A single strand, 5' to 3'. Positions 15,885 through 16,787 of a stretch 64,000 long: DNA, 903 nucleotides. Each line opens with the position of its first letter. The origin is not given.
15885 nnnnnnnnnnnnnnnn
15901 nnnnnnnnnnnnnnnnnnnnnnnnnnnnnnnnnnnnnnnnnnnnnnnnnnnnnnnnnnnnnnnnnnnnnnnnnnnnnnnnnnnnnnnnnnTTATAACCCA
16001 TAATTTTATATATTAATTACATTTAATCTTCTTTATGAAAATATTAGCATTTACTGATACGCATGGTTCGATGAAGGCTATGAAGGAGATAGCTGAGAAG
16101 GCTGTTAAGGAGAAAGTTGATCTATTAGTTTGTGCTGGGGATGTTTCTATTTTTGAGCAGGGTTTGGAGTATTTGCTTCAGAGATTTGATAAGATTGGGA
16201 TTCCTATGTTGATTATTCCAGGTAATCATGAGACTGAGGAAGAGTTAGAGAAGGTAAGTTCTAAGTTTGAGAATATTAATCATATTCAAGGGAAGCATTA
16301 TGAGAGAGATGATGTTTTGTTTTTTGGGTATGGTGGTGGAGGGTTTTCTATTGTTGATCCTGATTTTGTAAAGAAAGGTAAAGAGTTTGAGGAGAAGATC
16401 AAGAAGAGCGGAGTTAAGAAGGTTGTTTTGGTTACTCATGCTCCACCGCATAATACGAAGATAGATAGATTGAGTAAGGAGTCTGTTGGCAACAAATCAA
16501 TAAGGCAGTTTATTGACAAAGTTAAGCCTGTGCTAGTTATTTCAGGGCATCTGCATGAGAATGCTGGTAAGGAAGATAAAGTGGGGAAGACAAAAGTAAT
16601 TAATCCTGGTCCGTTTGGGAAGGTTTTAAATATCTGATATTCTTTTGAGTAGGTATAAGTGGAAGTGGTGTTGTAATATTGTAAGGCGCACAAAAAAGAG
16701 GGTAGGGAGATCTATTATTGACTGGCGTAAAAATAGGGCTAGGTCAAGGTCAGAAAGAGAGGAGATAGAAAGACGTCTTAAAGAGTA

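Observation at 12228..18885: Candidate multi-gene system: flavodoxin, radical-SAM-like, ChlI/MoxR AAA+, vWA, metallophosphoesterase and a 746-aa unknown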

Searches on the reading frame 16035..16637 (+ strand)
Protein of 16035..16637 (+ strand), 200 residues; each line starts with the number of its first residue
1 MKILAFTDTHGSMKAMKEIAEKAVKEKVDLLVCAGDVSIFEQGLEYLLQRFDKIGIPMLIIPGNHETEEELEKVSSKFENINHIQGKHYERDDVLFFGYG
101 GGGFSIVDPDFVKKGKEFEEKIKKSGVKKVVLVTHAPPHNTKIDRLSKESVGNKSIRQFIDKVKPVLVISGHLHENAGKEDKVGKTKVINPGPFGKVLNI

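Call 3: search_protein_families(library=pfam, proteins=[window:16035-16637:+], max_evalue=0.01)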
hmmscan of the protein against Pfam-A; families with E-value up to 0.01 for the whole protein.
window:16035-16637:+ (200 aa): 3 families
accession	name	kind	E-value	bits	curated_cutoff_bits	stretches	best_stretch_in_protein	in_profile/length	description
PF00149.33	Metallophos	-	4.4e-22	79.9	21.5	1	1-175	1-190/191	Calcineurin-like phosphoesterase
PF12850.12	Metallophos_2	-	4.2e-17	63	27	1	1-195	1-136/154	Calcineurin-like phosphoesterase superfamily domain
PF14582.11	Metallophos_3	-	9.4e-12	45.3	28.2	1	44-194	78-239/259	Metallophosphoesterase, calcineurin superfamily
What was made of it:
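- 16035..16637 (+): YfcE-like calcineurin-type metallophosphoesterase (200 aa). A conserved syntenic housekeeping gene with its own TATA-like box. Metallophos E = 4e-22 (call 3).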

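Call 4: search_protein_families(library=ncbifam, proteins=[window:16035-16637:+], max_evalue=0.01)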
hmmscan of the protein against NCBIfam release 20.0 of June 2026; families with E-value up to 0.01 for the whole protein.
window:16035-16637:+ (200 aa): 8 families
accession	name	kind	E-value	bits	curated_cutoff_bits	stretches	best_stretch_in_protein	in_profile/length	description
TIGR00040.1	yfcE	subfamily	7e-11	42.5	56.25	1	1-193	1-133/158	YfcE family phosphodiesterase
TIGR03729.1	acc_ester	subfamily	1.2e-08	34.7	148.25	2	13-83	18-92/239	putative phosphoesterase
NF006988.0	PRK09453.1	equivalog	4.2e-06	26.7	117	1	1-37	1-37/183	phosphodiesterase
TIGR00619.1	sbcd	subfamily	0.00025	20.9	77.65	1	13-76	25-96/252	exonuclease subunit SbcD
NF041030.1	Mre11_Halo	equivalog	0.00067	18.9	550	1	13-82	27-102/361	DNA double-strand break repair protein Mre11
TIGR00262.1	trpA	equivalog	0.0057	15.6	102.35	0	11-69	73-129/256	tryptophan synthase subunit alpha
NF003198.0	PRK04169.1-2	subfamily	0.0063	15.6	247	0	12-66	30-85/249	geranylgeranylglyceryl/heptaprenylglyceryl phosphate synthase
NF041753.2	sbcd_Staph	equivalog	0.007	15.2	480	0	20-81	32-101/375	exonuclease subunit SbcD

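Call 10: search_protein_families(library=padloc, proteins=[window:16035-16637:+], max_evalue=0.01)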
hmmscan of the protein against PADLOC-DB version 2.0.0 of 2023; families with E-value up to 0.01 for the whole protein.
window:16035-16637:+ (200 aa): 1 family
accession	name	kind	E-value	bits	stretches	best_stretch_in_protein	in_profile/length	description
PDLC04908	PDC-S10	-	2.9e-23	80.3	1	1-190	10-197/223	-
